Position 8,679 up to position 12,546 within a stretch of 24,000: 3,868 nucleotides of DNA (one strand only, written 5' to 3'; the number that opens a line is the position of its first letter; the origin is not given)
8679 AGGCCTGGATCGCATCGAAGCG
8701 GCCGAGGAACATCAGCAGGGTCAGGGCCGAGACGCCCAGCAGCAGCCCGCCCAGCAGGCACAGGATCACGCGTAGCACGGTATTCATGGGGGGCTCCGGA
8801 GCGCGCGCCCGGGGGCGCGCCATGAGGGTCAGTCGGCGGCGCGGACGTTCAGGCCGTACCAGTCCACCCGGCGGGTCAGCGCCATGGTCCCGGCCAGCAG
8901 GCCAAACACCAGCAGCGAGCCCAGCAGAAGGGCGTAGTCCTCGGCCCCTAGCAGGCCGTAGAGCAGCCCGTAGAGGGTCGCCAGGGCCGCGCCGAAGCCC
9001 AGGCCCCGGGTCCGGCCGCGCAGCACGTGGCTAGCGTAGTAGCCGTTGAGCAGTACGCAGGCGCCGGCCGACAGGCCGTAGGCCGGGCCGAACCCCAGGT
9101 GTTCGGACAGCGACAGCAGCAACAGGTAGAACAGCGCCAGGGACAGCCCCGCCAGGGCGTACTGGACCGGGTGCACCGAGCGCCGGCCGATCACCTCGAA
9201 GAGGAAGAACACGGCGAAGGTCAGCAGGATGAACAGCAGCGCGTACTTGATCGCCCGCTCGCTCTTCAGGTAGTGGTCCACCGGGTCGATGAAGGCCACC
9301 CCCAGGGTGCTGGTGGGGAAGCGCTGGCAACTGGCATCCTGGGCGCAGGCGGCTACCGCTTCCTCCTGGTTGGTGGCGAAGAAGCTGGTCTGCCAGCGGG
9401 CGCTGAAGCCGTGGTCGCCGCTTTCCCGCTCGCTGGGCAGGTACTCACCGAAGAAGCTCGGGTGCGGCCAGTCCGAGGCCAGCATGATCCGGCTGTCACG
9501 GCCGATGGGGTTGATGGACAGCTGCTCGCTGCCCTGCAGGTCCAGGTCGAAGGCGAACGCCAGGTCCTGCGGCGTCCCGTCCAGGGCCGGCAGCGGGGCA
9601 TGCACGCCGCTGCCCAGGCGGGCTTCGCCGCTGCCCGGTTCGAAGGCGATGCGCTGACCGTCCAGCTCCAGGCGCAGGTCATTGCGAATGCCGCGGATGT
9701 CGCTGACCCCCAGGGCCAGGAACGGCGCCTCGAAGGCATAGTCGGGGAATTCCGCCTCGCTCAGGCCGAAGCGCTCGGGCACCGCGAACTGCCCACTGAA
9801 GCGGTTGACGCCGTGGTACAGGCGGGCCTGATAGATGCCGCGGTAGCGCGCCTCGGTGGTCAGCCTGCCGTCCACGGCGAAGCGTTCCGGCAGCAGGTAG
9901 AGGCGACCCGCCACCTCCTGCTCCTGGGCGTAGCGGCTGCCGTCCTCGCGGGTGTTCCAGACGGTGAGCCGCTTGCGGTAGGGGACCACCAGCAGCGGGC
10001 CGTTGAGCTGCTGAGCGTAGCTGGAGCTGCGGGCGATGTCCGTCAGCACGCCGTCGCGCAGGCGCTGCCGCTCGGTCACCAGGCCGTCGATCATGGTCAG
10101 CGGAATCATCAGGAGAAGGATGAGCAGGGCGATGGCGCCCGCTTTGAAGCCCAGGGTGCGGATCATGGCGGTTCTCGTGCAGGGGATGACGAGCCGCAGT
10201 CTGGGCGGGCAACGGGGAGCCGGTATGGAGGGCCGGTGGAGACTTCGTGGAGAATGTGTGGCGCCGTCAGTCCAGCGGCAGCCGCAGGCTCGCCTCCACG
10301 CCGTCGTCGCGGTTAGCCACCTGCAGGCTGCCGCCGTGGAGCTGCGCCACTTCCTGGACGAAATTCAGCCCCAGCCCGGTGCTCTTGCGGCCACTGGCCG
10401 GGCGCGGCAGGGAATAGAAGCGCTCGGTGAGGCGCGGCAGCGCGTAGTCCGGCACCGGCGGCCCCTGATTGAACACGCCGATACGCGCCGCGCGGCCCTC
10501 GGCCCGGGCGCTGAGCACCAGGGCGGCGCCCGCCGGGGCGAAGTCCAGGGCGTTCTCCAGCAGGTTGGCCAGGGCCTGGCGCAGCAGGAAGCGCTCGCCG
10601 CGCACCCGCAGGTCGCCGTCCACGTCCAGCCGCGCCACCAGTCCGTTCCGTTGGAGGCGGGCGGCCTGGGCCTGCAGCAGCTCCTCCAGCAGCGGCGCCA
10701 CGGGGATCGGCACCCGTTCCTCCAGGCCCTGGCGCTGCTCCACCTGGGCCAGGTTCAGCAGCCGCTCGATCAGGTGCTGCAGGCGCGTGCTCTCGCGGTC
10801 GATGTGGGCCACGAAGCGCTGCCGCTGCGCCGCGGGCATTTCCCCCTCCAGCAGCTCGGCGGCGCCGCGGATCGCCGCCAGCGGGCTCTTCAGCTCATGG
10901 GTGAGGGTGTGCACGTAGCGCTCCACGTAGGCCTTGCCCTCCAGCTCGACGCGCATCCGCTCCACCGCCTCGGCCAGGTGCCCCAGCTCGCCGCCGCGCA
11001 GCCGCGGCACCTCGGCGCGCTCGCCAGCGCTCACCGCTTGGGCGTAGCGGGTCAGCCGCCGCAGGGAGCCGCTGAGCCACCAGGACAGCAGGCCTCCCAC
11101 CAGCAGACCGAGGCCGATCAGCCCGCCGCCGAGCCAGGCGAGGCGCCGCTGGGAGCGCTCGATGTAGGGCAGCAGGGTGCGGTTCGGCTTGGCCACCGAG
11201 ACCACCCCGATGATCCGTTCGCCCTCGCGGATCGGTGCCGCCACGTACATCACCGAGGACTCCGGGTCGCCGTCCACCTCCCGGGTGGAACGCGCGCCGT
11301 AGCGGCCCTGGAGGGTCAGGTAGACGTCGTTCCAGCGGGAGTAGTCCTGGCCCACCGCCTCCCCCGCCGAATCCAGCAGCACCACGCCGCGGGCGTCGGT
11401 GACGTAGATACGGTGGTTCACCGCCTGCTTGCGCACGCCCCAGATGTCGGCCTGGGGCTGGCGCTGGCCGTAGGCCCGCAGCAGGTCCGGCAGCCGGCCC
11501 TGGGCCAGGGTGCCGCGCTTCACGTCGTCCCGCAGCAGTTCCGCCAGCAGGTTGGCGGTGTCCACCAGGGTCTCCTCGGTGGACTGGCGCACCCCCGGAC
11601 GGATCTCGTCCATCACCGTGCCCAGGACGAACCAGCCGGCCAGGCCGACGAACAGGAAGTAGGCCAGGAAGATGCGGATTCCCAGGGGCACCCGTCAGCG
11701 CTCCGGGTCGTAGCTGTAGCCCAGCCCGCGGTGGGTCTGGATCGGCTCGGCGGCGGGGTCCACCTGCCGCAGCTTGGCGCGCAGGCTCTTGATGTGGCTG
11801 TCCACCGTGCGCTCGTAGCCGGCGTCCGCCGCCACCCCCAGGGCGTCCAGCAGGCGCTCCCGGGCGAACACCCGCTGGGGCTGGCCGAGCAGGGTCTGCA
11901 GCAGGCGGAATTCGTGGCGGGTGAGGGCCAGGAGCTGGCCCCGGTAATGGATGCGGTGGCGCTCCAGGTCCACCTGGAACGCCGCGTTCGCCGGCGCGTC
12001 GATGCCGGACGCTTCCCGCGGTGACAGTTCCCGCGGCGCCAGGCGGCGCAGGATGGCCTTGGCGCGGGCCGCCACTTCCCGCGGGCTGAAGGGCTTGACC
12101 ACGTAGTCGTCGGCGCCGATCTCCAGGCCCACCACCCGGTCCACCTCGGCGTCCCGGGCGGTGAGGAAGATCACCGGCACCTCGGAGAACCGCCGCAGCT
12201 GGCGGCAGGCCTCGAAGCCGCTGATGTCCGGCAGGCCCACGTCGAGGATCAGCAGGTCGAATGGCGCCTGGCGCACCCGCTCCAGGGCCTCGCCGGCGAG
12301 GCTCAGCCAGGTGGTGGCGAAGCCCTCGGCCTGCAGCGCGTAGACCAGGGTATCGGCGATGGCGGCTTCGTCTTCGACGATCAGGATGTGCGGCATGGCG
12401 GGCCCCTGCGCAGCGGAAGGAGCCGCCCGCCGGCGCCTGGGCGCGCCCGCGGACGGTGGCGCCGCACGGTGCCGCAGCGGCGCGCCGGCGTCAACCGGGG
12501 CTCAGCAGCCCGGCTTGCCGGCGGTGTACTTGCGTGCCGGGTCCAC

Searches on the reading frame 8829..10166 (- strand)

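Call 34: search_protein_families(library=pfam, proteins=[window:8829-10166:-], max_evalue=0.00001)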
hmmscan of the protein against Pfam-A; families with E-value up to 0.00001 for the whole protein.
window:8829-10166:- (445 aa): 1 family
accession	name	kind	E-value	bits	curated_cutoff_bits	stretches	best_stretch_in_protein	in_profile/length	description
PF06123.17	CreD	-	1.2e-152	509.2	23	1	5-437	2-428/428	Inner membrane protein CreD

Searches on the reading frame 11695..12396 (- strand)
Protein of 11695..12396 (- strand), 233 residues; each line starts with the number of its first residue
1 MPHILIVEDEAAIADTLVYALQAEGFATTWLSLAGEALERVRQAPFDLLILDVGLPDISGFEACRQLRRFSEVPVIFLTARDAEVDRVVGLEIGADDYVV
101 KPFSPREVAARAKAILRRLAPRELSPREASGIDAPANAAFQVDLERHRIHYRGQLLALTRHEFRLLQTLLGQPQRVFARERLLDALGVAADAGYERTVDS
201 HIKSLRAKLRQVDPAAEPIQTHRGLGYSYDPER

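Call 34: search_protein_families(library=pfam, proteins=[window:11695-12396:-], max_evalue=0.00001)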
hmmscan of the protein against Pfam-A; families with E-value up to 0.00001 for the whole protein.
window:11695-12396:- (233 aa): 2 families
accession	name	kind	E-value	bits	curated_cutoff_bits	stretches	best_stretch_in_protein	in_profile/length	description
PF00072.30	Response_reg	-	6.2e-27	94.4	30.2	1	4-111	1-109/111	Response regulator receiver domain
PF00486.34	Trans_reg_C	-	1.6e-19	70.2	26.2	1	154-228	2-76/77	Transcriptional regulatory protein, C terminal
